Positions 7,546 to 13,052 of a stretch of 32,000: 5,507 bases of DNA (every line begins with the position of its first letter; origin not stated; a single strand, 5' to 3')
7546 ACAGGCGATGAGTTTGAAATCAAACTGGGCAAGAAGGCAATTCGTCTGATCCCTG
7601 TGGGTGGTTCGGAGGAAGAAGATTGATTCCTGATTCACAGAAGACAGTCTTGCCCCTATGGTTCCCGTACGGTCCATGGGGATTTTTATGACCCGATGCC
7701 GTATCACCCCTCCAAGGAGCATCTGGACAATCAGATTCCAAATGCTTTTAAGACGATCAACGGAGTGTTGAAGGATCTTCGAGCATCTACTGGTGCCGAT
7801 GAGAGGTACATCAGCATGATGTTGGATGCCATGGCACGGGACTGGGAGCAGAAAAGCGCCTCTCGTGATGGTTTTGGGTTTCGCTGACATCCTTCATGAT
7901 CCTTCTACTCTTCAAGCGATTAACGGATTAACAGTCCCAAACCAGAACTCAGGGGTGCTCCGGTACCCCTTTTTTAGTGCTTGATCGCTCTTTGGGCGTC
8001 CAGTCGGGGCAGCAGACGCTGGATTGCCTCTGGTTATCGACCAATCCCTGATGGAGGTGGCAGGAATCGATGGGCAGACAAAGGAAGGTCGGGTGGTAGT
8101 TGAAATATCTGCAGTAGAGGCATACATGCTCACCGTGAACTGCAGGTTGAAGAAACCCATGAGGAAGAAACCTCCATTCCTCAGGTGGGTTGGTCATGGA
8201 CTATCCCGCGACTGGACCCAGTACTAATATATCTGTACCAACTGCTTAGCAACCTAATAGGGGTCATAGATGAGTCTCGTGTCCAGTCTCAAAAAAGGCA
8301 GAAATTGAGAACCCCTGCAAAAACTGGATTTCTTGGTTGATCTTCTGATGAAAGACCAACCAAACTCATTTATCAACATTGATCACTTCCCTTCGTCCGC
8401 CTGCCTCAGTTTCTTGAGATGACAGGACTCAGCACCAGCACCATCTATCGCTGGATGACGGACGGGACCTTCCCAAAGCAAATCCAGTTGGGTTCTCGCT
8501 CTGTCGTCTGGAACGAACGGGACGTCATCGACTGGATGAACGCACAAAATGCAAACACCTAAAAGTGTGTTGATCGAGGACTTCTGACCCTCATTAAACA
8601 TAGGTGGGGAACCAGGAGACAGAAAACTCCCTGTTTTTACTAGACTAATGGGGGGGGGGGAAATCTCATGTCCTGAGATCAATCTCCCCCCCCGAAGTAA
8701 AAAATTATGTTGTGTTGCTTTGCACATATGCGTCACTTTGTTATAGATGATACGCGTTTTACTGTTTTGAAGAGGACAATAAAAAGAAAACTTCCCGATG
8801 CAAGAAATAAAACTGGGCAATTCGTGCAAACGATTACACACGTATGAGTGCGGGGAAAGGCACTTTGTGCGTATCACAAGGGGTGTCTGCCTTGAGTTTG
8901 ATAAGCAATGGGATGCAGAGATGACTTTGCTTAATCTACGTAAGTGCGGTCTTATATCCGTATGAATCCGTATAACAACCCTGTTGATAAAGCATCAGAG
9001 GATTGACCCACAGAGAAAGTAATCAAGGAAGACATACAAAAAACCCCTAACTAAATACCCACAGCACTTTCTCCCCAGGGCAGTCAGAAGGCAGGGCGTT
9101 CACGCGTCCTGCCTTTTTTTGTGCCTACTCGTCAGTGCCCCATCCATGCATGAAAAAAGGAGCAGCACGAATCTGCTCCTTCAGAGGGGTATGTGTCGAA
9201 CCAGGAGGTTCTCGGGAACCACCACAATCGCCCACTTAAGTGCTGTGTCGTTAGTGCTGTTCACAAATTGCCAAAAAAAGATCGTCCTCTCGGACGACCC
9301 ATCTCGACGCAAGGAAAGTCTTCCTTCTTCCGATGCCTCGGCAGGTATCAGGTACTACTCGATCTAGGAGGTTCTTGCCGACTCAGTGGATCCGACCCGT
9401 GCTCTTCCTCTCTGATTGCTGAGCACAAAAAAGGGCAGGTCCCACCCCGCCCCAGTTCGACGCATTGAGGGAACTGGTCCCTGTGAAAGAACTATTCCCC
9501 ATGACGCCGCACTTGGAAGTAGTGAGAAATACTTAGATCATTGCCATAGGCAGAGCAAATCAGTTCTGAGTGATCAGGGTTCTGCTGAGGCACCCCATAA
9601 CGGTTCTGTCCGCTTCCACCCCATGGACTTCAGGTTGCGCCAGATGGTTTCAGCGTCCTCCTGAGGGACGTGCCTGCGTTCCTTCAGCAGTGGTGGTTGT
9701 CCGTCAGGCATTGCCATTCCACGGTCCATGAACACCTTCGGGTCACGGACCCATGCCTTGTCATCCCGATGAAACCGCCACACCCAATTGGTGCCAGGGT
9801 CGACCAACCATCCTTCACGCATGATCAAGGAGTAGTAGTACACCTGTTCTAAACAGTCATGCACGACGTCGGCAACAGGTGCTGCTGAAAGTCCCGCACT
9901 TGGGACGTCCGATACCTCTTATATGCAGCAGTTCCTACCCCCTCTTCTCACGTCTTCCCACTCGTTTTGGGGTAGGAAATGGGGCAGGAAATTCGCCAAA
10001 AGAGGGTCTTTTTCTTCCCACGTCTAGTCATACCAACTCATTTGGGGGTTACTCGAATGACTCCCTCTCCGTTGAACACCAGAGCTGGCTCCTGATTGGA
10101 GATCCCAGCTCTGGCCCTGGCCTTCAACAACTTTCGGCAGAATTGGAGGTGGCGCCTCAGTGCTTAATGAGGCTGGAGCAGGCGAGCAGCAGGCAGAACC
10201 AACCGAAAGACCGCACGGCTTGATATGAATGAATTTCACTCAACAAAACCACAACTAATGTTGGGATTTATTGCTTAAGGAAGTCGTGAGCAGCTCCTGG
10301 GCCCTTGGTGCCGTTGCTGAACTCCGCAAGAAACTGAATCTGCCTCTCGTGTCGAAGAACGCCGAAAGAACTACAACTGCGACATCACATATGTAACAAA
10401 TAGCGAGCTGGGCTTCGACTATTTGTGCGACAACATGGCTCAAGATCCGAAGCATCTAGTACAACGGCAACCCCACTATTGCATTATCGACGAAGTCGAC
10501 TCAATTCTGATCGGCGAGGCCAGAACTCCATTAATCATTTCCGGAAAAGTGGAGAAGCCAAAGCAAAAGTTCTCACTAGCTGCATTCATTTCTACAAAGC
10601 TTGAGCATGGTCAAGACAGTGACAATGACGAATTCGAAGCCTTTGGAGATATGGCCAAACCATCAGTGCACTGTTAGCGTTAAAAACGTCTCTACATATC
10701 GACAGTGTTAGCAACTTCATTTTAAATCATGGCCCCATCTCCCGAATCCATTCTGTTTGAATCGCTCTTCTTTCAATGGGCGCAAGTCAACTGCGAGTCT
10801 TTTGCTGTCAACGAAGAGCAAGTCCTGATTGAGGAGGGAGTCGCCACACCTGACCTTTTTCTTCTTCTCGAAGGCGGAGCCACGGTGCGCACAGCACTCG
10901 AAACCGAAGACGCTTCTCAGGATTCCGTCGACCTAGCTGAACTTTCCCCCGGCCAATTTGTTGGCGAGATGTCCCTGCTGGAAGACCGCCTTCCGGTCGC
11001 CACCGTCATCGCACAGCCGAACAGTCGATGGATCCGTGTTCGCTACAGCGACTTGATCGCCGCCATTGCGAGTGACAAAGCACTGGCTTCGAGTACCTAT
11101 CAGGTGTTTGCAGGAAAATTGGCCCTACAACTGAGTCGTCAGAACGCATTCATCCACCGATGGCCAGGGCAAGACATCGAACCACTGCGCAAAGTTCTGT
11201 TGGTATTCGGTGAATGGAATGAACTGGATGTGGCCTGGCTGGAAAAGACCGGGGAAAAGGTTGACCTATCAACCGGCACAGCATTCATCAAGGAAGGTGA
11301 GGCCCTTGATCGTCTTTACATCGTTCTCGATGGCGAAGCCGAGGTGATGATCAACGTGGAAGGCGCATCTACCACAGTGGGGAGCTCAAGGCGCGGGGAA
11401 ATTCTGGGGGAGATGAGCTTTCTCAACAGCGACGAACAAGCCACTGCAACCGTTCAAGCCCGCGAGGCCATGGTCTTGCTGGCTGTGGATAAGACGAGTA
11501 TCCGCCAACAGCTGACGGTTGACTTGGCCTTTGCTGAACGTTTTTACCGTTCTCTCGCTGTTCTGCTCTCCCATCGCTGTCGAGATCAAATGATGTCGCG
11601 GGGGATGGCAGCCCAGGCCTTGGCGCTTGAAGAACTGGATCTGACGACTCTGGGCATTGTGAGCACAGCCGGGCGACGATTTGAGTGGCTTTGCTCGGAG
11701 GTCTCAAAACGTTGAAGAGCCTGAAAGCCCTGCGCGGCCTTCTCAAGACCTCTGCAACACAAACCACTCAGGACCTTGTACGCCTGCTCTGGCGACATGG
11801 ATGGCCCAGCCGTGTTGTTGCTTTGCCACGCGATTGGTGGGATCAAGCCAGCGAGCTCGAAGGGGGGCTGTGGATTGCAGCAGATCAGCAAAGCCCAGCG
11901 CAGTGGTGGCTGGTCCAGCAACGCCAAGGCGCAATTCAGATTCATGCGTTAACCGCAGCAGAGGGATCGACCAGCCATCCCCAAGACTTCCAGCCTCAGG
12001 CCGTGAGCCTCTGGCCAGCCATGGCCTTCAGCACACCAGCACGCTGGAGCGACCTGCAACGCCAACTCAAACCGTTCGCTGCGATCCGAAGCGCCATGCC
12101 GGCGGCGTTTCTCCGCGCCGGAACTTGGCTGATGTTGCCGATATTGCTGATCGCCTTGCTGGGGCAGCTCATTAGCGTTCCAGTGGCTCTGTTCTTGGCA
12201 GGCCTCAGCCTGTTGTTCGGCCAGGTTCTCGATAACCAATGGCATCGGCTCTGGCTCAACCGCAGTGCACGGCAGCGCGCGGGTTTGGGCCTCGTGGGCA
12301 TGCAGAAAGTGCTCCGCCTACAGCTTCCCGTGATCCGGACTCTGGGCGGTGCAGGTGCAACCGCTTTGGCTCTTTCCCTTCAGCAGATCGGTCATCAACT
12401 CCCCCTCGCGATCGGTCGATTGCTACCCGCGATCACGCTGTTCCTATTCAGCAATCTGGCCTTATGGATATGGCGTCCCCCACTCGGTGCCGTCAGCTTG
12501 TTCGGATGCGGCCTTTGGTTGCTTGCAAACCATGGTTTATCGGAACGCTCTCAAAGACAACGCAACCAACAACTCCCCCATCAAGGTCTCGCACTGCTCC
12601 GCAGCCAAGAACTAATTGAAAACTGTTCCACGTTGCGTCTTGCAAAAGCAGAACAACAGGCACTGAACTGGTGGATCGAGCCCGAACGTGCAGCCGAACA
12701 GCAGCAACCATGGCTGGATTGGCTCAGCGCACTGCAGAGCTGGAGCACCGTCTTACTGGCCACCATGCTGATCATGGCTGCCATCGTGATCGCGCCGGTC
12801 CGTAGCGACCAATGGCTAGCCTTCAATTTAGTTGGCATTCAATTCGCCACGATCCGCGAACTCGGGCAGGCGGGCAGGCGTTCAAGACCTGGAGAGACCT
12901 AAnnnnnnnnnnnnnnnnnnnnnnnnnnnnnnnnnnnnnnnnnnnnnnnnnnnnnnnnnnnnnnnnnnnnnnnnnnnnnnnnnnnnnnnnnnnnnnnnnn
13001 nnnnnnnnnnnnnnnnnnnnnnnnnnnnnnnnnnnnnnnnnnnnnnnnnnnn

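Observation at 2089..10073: About 8 kb AT-rich integrative element inserted in the 3' end of tRNA-Ser(GCU)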

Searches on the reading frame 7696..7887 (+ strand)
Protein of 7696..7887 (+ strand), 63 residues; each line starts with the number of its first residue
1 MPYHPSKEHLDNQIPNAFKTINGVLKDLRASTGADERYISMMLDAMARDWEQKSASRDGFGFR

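Call 9: search_protein_families(library=pfam, max_evalue=0.01, proteins=[window:7696-7887:+])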
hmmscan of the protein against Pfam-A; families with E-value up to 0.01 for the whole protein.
window:7696-7887:+ (63 aa): 0 families

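Call 19: search_protein_families(library=phrogs, max_evalue=0.01, proteins=[window:7696-7887:+])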
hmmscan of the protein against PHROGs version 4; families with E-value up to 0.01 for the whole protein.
window:7696-7887:+ (63 aa): 0 families

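Call 90: search_protein_families(library=pfam, max_evalue=5, proteins=[window:7696-7887:+])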
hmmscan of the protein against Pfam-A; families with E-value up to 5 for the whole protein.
window:7696-7887:+ (63 aa): 1 family
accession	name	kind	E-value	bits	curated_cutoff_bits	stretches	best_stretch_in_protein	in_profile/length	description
PF12293.13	T4BSS_DotH_IcmK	-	0.3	10.6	25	1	20-60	176-216/238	Putative outer membrane core complex of type IVb secretion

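Call 91: search_protein_families(library=padloc, max_evalue=0.01, proteins=[window:7696-7887:+])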
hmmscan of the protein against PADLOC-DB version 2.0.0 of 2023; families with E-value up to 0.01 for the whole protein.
window:7696-7887:+ (63 aa): 0 families

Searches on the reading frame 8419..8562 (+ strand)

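Call 9: search_protein_families(library=pfam, max_evalue=0.01, proteins=[window:8419-8562:+])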
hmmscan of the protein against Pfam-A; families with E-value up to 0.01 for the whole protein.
window:8419-8562:+ (47 aa): 2 families
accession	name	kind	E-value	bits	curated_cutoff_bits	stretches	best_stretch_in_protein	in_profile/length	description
PF05930.18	Phage_AlpA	-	3.1e-17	62.6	21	1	1-40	12-51/51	Prophage CP4-57 regulatory protein (AlpA)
PF12728.13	HTH_17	-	1.9e-06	28.5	27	1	1-43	10-50/51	Helix-turn-helix domain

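Call 19: search_protein_families(library=phrogs, max_evalue=0.01, proteins=[window:8419-8562:+])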
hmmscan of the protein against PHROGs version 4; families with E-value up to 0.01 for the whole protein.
window:8419-8562:+ (47 aa): 4 families
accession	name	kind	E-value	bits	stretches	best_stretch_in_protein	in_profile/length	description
phrog_2790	-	integration and excision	5.9e-11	43.2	1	1-44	37-80/100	excisionase and transcriptional regulator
phrog_66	-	integration and excision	5.1e-09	37.3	1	1-46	102-146/412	excisionase and transcriptional regulator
phrog_597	-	DNA, RNA and nucleotide metabolism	0.0014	19.7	1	2-42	122-163/200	DNA binding protein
phrog_4909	-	unknown function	0.0056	17.7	1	4-42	29-67/69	-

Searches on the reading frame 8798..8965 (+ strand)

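Call 90: search_protein_families(library=pfam, max_evalue=5, proteins=[window:8798-8965:+])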
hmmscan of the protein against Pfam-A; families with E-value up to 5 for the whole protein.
window:8798-8965:+ (55 aa): 1 family
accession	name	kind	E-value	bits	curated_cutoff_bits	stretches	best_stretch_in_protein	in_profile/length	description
PF25079.1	COB_C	-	0.052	14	27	1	12-49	66-103/209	COBRA family C-terminal domain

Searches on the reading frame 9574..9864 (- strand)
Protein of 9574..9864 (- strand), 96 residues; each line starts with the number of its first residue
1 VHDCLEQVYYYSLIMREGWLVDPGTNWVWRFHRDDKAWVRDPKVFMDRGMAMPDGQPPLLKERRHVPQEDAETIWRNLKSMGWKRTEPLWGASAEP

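Call 9: search_protein_families(library=pfam, max_evalue=0.01, proteins=[window:9574-9864:-])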
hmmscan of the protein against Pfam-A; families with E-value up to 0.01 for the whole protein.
window:9574-9864:- (96 aa): 1 family
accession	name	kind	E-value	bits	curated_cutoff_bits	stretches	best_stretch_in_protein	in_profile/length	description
PF07864.16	DUF1651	-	3.3e-25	88.7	22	1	17-90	1-74/74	Protein of unknown function (DUF1651)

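Call 18: search_protein_families(library=ncbifam, max_evalue=0.01, proteins=[window:9574-9864:-])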
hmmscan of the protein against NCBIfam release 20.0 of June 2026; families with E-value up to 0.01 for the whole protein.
window:9574-9864:- (96 aa): 0 families

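Call 91: search_protein_families(library=padloc, max_evalue=0.01, proteins=[window:9574-9864:-])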
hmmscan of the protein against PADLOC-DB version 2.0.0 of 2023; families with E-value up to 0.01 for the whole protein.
window:9574-9864:- (96 aa): 0 families

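Call 92: find_encoding_contigs(protein=window:9574-9864:-, flank=6000, max_places=10)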
Protein window:9574-9864:- (96 aa): 20 contigs read that carry it; 10 places shown.
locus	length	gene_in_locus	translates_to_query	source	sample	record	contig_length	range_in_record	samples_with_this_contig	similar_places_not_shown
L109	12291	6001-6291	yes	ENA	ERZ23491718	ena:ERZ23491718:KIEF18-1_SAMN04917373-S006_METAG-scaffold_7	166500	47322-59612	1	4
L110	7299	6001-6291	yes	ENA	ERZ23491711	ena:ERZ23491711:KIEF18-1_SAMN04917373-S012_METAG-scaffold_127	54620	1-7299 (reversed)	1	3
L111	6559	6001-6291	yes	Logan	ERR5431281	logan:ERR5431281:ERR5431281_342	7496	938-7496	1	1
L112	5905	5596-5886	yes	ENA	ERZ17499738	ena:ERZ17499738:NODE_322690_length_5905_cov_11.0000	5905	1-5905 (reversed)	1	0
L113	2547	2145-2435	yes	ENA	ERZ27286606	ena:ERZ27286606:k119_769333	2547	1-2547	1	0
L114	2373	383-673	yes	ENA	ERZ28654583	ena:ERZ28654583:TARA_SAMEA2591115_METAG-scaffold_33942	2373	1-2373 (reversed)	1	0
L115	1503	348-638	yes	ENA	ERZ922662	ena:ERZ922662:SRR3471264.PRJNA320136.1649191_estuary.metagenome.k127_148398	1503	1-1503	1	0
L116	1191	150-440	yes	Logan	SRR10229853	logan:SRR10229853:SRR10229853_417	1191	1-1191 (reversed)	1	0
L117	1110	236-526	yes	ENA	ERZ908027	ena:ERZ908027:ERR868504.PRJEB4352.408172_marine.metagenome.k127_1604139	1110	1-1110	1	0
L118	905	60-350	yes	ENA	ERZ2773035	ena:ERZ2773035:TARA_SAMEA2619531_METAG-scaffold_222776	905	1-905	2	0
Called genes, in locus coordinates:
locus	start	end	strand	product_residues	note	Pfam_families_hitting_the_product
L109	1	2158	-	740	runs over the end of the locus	PF03412:Peptidase_C39, PF00005:ABC_tran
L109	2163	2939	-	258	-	PF00005:ABC_tran, PF02463:SMC_N (faint), PF13304:AAA_21 (faint)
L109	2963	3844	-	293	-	-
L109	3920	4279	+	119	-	-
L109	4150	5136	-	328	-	PF00027:cNMP_binding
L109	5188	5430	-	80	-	PF07517:SecA_DEAD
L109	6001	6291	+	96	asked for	PF07864:DUF1651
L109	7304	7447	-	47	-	PF05930:Phage_AlpA, PF12728:HTH_17 (weak)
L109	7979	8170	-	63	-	-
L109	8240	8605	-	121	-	PF14250:AbrB-like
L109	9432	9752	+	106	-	-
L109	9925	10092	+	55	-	-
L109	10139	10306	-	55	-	-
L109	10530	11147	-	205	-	-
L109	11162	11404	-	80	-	-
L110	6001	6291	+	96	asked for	PF07864:DUF1651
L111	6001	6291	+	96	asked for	PF07864:DUF1651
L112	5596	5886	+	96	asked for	PF07864:DUF1651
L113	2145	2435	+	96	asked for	PF07864:DUF1651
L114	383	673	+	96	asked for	PF07864:DUF1651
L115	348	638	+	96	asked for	PF07864:DUF1651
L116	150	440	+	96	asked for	PF07864:DUF1651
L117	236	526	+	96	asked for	PF07864:DUF1651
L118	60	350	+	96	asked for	PF07864:DUF1651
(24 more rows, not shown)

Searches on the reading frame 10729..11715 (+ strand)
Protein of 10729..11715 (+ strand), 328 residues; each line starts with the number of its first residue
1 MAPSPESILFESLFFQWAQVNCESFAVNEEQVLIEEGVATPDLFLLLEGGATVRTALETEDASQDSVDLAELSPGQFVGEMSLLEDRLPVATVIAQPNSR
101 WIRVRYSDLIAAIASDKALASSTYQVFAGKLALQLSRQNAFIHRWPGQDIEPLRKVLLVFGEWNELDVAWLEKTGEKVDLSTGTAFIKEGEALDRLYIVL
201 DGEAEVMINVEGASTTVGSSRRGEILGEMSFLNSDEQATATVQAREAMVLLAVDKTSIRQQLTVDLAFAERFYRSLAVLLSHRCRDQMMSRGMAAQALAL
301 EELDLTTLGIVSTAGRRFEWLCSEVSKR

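Call 9: search_protein_families(library=pfam, max_evalue=0.01, proteins=[window:10729-11715:+])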
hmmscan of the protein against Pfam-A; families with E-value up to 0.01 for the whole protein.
window:10729-11715:+ (328 aa): 1 family
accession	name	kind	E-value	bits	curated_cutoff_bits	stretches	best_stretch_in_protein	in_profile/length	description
PF00027.35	cNMP_binding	-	4.3e-28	97.6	27.5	2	179-262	3-86/89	Cyclic nucleotide-binding domain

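Call 18: search_protein_families(library=ncbifam, max_evalue=0.01, proteins=[window:10729-11715:+])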
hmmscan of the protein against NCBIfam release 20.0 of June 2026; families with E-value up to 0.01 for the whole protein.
window:10729-11715:+ (328 aa): 6 families
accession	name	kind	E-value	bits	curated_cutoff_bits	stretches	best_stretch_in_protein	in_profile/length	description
TIGR03896.1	cyc_nuc_ocin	subfamily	1.1e-153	511.2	161.05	1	15-325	1-317/317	bacteriocin-type transport-associated protein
NF008732.0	PRK11753.1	equivalog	2.7e-12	46.6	266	2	170-268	18-117/214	cAMP-activated global transcriptional regulator CRP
NF058543.1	ActPatMycb56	equivalog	9.5e-12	44.4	460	2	159-256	3-99/317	acetyltransferase Pat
NF007707.0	PRK10402.1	subfamily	2.2e-10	40.5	180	1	181-290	37-142/226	transcriptional regulator YeiL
NF041163.2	encap_f2b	equivalog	2.4e-09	36.9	400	1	167-266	87-187/450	family 2B encapsulin nanocompartment shell protein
NF006901.0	PRK09392.1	equivalog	6.8e-08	32.1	211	1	149-278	5-132/236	transcriptional activator FtrB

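Call 38: find_encoding_contigs(protein=window:10729-11715:+, flank=10000, max_places=10)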
Protein window:10729-11715:+ (328 aa): 23 contigs read that carry it; 2 places shown.
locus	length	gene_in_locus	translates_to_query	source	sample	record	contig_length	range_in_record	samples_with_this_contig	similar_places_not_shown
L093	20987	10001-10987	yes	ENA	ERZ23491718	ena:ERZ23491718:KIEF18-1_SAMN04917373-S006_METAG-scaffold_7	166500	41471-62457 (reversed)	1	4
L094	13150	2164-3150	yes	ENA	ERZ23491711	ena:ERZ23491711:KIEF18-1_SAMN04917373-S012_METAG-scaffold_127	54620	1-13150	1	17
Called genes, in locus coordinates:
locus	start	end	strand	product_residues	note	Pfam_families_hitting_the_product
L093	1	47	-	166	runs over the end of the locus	PF01844:HNH, PF13395:HNH_4 (weak), PF14279:HNH_5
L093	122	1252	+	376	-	PF01168:Ala_racemase_N, PF00842:Ala_racemase_C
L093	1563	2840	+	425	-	PF00589:Phage_integrase (weak)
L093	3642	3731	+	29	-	-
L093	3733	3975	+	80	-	-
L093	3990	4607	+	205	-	-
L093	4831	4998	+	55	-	-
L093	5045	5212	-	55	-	-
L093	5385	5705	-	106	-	-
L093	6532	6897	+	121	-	PF14250:AbrB-like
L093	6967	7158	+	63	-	-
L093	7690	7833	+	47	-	PF05930:Phage_AlpA, PF12728:HTH_17 (weak)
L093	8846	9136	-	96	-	PF07864:DUF1651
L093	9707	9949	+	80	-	PF07517:SecA_DEAD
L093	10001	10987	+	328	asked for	PF00027:cNMP_binding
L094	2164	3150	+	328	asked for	PF00027:cNMP_binding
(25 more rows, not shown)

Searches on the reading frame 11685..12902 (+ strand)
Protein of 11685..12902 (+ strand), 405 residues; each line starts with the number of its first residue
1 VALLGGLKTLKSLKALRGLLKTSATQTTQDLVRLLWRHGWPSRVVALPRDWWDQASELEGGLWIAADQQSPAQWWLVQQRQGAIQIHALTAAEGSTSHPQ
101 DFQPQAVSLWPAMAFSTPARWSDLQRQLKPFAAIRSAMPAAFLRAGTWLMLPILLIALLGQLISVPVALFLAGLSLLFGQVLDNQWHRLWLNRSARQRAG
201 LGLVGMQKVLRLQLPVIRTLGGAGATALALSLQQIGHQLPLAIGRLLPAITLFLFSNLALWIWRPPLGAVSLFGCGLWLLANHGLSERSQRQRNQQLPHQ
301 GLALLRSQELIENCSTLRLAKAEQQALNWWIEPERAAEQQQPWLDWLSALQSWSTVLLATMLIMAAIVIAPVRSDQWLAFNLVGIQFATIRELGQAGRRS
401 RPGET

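Call 9: search_protein_families(library=pfam, max_evalue=0.01, proteins=[window:11685-12902:+])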
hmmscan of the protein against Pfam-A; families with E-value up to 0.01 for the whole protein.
window:11685-12902:+ (405 aa): 0 families

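Call 18: search_protein_families(library=ncbifam, max_evalue=0.01, proteins=[window:11685-12902:+])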
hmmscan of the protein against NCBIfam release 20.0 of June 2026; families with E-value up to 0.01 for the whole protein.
window:11685-12902:+ (405 aa): 1 family
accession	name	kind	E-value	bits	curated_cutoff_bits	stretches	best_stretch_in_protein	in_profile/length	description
TIGR03797.1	NHLM_micro_ABC2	equivalog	2.4e-07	29.6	709.4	1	25-387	29-404/686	NHLP bacteriocin export ABC transporter permease/ATPase subunit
